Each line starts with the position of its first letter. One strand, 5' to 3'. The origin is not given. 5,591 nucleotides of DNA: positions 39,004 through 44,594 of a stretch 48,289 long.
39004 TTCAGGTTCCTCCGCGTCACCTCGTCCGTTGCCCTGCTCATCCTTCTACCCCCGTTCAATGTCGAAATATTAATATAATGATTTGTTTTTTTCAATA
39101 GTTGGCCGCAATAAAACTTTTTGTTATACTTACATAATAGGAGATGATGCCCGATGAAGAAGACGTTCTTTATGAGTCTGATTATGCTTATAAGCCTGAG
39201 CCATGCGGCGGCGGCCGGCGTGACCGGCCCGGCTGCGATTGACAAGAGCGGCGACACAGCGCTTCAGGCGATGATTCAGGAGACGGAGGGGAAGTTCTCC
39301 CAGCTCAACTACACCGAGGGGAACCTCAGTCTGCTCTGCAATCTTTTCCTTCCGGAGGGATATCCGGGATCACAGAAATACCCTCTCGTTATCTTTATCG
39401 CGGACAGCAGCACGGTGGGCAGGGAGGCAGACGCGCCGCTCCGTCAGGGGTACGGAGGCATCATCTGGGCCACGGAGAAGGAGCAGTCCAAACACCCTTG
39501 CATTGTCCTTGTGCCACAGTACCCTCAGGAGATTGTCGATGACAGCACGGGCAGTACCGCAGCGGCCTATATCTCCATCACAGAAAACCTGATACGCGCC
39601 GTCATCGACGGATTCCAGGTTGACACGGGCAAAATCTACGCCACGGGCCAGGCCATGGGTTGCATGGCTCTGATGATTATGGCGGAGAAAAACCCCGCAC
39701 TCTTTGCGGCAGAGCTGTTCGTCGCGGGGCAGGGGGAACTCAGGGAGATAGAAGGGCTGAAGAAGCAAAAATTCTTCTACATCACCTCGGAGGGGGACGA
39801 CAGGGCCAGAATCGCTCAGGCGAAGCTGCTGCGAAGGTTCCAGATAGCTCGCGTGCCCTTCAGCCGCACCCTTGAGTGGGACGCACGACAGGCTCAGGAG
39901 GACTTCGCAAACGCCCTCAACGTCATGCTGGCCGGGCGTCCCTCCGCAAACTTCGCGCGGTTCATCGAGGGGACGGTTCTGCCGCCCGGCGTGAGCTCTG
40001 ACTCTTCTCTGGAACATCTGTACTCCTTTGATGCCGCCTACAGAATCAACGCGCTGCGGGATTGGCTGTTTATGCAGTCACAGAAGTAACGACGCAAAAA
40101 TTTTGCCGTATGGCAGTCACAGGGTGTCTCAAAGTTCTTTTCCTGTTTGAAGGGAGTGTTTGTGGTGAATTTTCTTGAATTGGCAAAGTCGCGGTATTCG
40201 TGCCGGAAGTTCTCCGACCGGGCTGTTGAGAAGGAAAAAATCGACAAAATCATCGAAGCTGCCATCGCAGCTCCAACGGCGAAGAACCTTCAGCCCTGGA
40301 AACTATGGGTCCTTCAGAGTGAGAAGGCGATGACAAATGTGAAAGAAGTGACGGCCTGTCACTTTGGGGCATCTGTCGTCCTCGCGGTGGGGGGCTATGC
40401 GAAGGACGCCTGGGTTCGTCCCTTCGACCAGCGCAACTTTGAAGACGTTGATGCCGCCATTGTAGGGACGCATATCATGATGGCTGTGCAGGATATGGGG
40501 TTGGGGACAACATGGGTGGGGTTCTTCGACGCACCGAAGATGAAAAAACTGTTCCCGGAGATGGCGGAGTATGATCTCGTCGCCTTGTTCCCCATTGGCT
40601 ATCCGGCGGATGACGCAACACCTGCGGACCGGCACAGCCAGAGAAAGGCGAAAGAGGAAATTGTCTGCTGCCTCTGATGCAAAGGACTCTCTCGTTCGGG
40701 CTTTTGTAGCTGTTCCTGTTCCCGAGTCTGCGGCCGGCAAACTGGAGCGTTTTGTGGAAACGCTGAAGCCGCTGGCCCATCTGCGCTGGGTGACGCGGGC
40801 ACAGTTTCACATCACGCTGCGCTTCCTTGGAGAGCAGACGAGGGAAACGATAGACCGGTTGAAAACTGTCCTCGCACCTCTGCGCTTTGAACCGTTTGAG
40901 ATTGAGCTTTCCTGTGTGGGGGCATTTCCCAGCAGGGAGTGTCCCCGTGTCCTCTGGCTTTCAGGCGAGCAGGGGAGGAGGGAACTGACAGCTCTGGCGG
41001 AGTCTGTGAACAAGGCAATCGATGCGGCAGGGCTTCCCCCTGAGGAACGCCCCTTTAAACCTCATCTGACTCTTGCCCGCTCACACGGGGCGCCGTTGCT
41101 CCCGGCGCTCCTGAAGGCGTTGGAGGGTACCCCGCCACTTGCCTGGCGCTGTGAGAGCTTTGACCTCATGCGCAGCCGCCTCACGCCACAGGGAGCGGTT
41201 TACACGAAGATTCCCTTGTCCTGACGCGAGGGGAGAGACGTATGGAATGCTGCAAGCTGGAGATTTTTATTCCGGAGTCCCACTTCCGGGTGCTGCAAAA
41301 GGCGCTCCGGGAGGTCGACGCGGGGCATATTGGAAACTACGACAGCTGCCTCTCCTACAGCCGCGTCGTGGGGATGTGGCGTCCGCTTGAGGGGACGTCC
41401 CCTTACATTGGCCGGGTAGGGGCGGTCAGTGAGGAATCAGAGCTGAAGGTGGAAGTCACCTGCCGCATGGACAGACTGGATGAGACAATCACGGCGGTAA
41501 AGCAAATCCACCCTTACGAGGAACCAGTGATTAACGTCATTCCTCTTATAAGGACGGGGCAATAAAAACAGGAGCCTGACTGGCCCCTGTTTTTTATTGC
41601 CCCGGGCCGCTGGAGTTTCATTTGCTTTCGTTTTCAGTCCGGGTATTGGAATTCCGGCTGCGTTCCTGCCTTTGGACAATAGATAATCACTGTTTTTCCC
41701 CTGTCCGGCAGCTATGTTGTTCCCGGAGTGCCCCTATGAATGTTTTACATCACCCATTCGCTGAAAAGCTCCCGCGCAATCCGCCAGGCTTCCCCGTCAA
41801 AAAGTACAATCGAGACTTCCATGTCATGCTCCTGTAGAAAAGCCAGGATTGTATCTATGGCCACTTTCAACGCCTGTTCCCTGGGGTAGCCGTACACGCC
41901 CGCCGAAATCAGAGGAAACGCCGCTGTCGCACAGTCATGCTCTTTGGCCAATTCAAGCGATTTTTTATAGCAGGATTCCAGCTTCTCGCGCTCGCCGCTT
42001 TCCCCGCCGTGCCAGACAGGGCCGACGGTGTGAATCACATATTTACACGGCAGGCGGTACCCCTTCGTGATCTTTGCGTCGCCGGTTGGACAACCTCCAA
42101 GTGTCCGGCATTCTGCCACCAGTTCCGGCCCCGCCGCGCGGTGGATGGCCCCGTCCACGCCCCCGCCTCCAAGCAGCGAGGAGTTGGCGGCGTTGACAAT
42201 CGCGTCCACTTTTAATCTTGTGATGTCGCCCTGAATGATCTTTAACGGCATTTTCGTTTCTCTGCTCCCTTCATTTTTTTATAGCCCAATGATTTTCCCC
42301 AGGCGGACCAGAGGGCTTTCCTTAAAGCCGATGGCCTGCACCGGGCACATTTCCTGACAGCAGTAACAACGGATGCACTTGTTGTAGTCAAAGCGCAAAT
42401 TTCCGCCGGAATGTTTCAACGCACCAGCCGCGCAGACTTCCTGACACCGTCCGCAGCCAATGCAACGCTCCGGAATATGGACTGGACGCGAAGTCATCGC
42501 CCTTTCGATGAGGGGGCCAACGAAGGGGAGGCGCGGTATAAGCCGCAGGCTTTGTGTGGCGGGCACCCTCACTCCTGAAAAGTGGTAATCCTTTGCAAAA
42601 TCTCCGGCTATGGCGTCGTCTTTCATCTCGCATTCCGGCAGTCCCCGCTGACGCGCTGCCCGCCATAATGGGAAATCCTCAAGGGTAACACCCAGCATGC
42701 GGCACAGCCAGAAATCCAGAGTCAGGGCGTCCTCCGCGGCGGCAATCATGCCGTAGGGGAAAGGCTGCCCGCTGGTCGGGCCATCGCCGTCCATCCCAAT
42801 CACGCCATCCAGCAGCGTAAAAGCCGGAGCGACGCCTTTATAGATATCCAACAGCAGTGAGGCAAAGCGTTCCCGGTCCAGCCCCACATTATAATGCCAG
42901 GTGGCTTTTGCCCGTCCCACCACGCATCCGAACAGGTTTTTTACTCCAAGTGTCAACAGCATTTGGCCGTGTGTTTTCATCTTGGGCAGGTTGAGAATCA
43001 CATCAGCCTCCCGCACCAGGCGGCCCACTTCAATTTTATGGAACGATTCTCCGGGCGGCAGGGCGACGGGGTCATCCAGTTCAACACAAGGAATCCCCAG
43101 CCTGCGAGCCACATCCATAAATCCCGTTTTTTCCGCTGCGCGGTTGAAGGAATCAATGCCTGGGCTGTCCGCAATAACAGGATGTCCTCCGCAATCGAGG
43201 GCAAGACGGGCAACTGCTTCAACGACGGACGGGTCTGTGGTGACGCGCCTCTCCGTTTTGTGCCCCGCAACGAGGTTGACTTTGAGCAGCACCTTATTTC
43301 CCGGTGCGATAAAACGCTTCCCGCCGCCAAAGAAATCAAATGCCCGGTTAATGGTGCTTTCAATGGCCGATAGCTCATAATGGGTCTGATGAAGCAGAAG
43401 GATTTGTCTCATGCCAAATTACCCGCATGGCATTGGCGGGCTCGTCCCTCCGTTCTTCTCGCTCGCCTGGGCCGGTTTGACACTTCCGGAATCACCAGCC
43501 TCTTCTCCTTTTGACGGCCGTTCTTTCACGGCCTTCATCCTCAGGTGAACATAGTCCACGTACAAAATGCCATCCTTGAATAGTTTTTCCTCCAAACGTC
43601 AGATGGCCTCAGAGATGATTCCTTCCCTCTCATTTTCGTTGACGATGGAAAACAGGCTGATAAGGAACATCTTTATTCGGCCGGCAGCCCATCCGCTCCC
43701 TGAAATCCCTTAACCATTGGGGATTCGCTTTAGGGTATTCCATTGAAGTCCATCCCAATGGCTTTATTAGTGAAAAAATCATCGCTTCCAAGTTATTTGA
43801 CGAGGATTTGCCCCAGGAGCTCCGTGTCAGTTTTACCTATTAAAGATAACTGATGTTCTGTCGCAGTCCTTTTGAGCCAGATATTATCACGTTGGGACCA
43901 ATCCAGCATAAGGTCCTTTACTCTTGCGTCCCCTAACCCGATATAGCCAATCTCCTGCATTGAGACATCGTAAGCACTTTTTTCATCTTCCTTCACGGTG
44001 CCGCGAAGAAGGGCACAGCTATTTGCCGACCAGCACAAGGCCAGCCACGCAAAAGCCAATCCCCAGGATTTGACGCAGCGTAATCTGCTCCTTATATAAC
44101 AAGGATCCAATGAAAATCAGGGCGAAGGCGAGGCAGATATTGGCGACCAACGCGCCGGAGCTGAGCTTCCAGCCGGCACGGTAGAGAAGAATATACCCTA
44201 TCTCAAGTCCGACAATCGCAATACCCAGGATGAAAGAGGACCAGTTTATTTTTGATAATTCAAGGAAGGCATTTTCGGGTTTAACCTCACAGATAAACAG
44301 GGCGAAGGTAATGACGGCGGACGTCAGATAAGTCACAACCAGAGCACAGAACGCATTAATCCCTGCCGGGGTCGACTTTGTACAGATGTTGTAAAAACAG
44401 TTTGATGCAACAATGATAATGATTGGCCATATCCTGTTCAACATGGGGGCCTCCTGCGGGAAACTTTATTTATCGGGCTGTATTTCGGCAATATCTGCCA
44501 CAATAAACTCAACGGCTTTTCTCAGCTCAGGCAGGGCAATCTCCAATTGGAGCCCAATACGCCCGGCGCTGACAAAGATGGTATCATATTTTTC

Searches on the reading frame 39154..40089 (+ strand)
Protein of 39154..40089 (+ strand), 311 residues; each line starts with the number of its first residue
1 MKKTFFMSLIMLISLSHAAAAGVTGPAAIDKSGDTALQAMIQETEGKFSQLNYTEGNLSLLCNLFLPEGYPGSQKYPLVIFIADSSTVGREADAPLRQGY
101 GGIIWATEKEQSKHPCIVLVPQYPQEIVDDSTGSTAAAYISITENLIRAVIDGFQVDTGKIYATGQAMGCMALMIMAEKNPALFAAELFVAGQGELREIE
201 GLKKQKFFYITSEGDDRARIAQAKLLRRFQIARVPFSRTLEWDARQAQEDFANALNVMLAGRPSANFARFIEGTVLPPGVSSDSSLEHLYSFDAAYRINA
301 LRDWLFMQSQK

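Call 6: search_protein_families(library=pfam, proteins=[window:39154-40089:+], max_evalue=0.01)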
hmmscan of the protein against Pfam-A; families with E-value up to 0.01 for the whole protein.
window:39154-40089:+ (311 aa): 1 family
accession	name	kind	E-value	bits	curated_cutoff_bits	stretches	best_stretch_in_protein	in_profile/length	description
PF00756.26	Esterase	-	0.0034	17.6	22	1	63-185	11-141/251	Putative esterase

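Call 8: search_protein_families(library=ncbifam, proteins=[window:39154-40089:+], max_evalue=0.01)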
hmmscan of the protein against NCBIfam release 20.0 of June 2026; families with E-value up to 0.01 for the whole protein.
window:39154-40089:+ (311 aa): 1 family
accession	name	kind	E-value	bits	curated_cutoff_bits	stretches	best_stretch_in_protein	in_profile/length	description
NF050058.1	e_dPHAscl_type1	hypoth_equivalog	2.8e-08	33.6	150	1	63-192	11-137/276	extracellular catalytic domain type 1 short-chain-length polyhydroxyalkanoate depolymerase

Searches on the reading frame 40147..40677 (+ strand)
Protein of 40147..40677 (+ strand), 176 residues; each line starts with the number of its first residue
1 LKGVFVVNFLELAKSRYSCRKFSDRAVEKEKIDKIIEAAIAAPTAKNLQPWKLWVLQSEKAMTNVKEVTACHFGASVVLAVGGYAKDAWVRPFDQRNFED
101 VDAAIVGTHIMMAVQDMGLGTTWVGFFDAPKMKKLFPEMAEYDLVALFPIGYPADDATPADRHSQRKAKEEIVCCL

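Call 6: search_protein_families(library=pfam, proteins=[window:40147-40677:+], max_evalue=0.01)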
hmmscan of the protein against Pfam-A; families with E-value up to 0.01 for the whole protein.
window:40147-40677:+ (176 aa): 2 families
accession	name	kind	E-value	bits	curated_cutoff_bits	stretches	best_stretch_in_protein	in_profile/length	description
PF00881.29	Nitroreductase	-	2.7e-27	96.4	23.5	2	14-71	2-59/167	Nitroreductase family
PF14512.11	TM1586_NiRdase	-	2.8e-14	53.7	27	2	106-169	87-145/215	Putative TM nitroreductase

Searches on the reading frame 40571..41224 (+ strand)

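Call 6: search_protein_families(library=pfam, proteins=[window:40571-41224:+], max_evalue=0.01)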
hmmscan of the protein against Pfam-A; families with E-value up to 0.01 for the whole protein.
window:40571-41224:+ (217 aa): 4 families
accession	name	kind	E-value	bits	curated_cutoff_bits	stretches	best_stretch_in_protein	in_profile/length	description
PF02834.22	LigT_PEase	-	8.4e-32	109.7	23.3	2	48-129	1-87/87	LigT like Phosphoesterase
PF13563.12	2_5_RNA_ligase2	-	1.6e-19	70.9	27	1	58-202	5-148/152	2'-5' RNA ligase superfamily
PF10469.15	AKAP7_NLS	-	2e-06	28.3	24.4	1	71-171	35-149/208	AKAP7 2'5' RNA ligase-like domain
PF09749.15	HVSL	-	0.00046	20.1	26.8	1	63-175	73-195/242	Uncharacterised conserved protein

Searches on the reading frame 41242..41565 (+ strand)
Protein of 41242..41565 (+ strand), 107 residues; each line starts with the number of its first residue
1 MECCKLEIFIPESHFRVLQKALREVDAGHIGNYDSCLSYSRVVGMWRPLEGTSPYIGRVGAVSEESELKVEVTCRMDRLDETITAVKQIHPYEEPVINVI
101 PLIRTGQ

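Call 6: search_protein_families(library=pfam, proteins=[window:41242-41565:+], max_evalue=0.01)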
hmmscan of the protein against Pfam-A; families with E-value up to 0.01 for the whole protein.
window:41242-41565:+ (107 aa): 1 family
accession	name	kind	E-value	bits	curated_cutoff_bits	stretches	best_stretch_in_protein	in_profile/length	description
PF03091.20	CutA1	-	2.3e-05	24.5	22.4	1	60-103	43-86/99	CutA1 divalent ion tolerance protein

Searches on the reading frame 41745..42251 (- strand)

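Call 6: search_protein_families(library=pfam, proteins=[window:41745-42251:-], max_evalue=0.01)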
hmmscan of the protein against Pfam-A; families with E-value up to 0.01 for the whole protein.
window:41745-42251:- (168 aa): 1 family
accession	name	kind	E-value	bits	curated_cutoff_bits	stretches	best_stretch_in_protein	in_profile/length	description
PF01661.27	Macro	-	5e-49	165.6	22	1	19-131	1-118/118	Macro domain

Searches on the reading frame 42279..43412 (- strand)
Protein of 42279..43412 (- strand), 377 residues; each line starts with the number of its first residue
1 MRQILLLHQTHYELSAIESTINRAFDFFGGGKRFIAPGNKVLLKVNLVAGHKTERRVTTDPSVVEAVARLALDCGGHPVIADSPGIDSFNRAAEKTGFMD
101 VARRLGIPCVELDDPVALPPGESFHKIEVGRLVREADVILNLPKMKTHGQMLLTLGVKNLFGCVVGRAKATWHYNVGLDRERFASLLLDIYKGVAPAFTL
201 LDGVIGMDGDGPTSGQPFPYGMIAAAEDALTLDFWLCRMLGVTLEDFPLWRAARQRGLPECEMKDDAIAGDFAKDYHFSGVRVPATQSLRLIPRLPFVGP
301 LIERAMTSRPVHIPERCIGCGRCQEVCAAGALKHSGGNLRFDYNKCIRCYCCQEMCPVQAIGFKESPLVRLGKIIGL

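Call 6: search_protein_families(library=pfam, proteins=[window:42279-43412:-], max_evalue=0.01)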
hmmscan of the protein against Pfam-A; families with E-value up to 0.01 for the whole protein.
window:42279-43412:- (377 aa): 14 families
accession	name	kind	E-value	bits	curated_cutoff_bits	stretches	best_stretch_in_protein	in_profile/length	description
PF04015.17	DUF362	-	4.1e-51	174.3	24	1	41-237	1-199/200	Domain of unknown function (DUF362)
PF00037.32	Fer4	-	3e-11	43.1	21.1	2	311-332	2-23/24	4Fe-4S binding domain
PF12797.12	Fer4_2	-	3.1e-09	36.6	24.5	2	309-329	2-22/22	4Fe-4S binding domain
PF12837.12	Fer4_6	-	2.3e-08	34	25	1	310-332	2-24/24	4Fe-4S binding domain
PF12838.12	Fer4_7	-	6.2e-08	33.4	27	2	316-360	1-52/52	4Fe-4S dicluster domain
PF13237.11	Fer4_10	-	2.4e-07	31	25.5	1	310-357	2-53/53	4Fe-4S dicluster domain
PF13183.11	Fer4_8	-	6.4e-07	30.3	27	1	344-359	3-18/68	4Fe-4S dicluster domain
PF13187.11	Fer4_9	-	5.2e-05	23.6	27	1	316-361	1-52/52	4Fe-4S dicluster domain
PF14697.11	Fer4_21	-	8.4e-05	23.1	35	1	315-361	6-57/59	4Fe-4S dicluster domain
PF25160.1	LdpA_Fe-S-bd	-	0.00024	21.3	27.6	1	312-333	23-44/49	LdpA Fe-S cluster-binding domain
PF13484.11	Fer4_16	-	0.00095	20.3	30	0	316-347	1-30/66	4Fe-4S double cluster binding domain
PF13534.11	Fer4_17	-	0.0022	18.9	22.2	0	315-329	44-58/61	4Fe-4S dicluster domain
PF12798.12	Fer4_3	-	0.003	18.7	27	0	317-331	1-15/15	4Fe-4S binding domain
PF12800.12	Fer4_4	-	0.0061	17.3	24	0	314-329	1-16/17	4Fe-4S binding domain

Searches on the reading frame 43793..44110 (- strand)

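Call 61: search_protein_families(library=pfam, proteins=[window:43793-44110:-], max_evalue=0.001)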
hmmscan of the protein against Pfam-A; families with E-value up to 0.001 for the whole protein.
window:43793-44110:- (105 aa): 1 family
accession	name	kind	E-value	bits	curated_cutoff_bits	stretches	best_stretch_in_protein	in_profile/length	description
PF08713.17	DNA_alkylation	-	2.6e-07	31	21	1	62-103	119-160/213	DNA alkylation repair enzyme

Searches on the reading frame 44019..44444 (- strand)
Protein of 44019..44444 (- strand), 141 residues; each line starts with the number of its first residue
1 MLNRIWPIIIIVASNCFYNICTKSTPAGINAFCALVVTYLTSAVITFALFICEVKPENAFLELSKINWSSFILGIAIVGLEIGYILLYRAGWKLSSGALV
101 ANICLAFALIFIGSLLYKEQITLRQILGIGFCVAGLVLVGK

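Call 8: search_protein_families(library=ncbifam, proteins=[window:44019-44444:-], max_evalue=0.01)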
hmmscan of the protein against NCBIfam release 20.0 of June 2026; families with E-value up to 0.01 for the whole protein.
window:44019-44444:- (141 aa): 2 families
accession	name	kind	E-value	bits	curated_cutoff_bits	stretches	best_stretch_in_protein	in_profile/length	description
TIGR03340.1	phn_DUF6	hypoth_equivalog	0.00028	20.6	288.15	1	20-138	161-280/281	phosphonate utilization associated putative membrane protein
NF011625.2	PRK15051.1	equivalog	0.0097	16.1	92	0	43-140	10-108/111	4-amino-4-deoxy-L-arabinose-phosphoundecaprenol flippase subunit ArnE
